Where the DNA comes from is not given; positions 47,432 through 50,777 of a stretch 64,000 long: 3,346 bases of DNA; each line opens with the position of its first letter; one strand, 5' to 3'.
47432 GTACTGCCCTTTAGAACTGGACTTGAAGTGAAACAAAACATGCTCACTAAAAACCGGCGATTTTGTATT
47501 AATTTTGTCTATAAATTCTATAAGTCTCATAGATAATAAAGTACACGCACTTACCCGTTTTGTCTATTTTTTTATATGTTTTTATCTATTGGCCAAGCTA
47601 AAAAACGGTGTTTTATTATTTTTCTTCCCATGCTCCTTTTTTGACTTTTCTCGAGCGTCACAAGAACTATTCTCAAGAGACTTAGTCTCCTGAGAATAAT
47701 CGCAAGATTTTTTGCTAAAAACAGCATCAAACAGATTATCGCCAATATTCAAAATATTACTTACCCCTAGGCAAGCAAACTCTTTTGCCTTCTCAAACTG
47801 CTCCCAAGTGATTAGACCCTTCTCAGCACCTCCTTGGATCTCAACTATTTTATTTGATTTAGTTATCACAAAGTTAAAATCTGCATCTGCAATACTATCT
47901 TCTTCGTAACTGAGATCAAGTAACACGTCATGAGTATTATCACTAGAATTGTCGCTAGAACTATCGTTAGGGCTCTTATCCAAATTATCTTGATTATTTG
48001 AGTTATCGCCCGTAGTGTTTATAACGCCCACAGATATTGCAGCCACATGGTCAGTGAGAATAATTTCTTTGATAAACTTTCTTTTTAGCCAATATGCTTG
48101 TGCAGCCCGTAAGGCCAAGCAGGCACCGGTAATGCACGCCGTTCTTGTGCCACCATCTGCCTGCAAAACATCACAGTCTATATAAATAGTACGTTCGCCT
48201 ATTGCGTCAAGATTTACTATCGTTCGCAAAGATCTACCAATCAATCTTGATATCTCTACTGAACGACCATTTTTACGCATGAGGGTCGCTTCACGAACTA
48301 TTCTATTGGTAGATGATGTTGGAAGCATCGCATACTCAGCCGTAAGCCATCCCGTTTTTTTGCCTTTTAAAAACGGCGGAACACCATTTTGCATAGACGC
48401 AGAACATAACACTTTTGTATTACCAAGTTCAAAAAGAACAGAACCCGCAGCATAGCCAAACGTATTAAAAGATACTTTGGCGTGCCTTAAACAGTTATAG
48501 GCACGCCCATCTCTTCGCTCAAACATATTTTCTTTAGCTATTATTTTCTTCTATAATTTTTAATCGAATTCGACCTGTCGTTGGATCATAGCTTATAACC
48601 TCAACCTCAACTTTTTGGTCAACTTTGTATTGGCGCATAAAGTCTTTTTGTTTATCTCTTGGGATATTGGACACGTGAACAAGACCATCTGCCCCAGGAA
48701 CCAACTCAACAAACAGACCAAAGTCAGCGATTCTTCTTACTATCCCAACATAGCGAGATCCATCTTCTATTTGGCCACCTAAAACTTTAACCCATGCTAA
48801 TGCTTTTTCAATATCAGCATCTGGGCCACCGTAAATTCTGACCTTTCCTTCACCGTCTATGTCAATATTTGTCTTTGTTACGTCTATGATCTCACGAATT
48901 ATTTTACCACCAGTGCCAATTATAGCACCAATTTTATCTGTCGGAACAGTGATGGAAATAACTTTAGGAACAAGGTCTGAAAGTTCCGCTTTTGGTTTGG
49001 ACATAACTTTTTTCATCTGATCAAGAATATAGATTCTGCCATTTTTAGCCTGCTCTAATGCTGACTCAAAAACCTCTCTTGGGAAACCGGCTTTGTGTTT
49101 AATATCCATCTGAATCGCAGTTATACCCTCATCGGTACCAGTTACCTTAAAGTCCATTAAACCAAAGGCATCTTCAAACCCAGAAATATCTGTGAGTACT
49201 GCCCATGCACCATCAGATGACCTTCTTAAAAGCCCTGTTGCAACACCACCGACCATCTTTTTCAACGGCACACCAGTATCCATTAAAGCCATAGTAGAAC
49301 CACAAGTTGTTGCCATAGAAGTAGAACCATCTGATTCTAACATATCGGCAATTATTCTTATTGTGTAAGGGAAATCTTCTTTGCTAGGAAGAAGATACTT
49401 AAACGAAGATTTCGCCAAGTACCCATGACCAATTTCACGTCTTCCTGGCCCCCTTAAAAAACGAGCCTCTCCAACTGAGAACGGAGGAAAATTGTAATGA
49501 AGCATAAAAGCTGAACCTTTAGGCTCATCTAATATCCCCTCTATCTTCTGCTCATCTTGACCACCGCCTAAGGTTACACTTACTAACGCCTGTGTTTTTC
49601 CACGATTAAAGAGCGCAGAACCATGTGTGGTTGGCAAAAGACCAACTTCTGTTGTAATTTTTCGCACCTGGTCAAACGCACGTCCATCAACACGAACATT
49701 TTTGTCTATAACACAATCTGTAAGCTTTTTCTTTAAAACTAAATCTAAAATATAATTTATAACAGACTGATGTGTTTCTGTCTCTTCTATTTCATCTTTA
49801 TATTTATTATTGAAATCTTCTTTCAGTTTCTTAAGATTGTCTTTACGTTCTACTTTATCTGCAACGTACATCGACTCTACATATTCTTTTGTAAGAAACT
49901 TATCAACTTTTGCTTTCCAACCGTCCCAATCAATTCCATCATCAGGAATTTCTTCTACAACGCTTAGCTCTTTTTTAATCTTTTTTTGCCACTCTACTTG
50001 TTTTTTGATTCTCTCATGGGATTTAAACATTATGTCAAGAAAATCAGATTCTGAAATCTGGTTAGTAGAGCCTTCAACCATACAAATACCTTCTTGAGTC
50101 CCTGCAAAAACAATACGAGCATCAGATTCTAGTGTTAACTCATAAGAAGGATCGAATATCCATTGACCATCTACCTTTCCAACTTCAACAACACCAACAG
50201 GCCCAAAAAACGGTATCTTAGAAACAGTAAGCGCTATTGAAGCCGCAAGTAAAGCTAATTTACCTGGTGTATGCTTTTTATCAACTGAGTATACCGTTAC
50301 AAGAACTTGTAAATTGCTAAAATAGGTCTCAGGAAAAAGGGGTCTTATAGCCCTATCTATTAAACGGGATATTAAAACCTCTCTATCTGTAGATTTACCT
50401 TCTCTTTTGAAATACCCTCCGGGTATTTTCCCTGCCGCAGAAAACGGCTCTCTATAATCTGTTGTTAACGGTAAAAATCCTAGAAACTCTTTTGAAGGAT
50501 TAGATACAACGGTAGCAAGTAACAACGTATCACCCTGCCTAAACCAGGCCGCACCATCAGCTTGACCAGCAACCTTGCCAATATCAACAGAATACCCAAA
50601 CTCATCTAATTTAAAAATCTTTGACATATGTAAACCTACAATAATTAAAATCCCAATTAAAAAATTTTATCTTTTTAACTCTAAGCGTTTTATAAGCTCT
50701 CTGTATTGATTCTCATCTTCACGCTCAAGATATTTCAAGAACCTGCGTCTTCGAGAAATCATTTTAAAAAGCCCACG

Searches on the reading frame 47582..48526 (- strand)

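Call 97: search_protein_families(library=pfam, proteins=[window:47582-48526:-], max_evalue=0.000001)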
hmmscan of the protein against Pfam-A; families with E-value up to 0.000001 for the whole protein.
window:47582-48526:- (314 aa): 2 families
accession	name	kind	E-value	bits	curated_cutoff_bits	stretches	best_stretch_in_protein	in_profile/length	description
PF01138.27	RNase_PH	-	6.6e-29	101.4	25.5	1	13-143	2-128/130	3' exoribonuclease family, domain 1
PF03725.20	RNase_PH_C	-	4.3e-10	39.8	20.8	1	161-251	3-64/67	3' exoribonuclease family, domain 2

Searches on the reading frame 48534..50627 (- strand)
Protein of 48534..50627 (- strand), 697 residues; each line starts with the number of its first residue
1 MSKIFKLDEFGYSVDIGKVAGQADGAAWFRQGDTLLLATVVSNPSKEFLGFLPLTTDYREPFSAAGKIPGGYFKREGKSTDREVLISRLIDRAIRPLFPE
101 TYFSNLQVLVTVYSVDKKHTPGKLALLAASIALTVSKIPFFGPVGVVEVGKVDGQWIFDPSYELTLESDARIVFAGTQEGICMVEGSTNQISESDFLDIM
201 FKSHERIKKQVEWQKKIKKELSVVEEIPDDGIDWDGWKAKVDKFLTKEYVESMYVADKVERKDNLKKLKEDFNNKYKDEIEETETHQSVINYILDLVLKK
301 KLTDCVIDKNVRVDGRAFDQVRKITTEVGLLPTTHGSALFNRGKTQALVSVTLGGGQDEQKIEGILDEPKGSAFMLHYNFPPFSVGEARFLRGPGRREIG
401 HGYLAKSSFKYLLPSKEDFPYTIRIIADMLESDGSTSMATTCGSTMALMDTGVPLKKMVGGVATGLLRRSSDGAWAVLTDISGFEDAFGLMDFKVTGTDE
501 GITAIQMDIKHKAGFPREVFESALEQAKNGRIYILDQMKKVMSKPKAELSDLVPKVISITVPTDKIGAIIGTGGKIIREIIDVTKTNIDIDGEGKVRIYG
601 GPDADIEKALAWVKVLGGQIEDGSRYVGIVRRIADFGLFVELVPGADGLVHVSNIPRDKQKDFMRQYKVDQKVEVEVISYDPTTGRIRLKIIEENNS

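Call 97: search_protein_families(library=pfam, proteins=[window:48534-50627:-], max_evalue=0.000001)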
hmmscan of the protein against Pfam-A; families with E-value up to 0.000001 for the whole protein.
window:48534-50627:- (697 aa): 5 families
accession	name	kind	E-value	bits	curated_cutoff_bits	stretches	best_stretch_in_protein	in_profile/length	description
PF01138.27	RNase_PH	-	4.3e-50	169.9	25.5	2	320-454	1-130/130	3' exoribonuclease family, domain 1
PF03725.20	RNase_PH_C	-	3.5e-15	56.1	20.8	1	142-205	1-66/67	3' exoribonuclease family, domain 2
PF00575.29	S1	-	3.7e-15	56.5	22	1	621-691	3-73/74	S1 RNA binding domain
PF00013.35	KH_1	-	1.6e-11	44.3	21.5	1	557-613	2-64/66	KH domain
PF03726.19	PNPase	-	2.2e-09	38.1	24.6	1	238-316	3-80/81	Polyribonucleotide nucleotidyltransferase, RNA binding domain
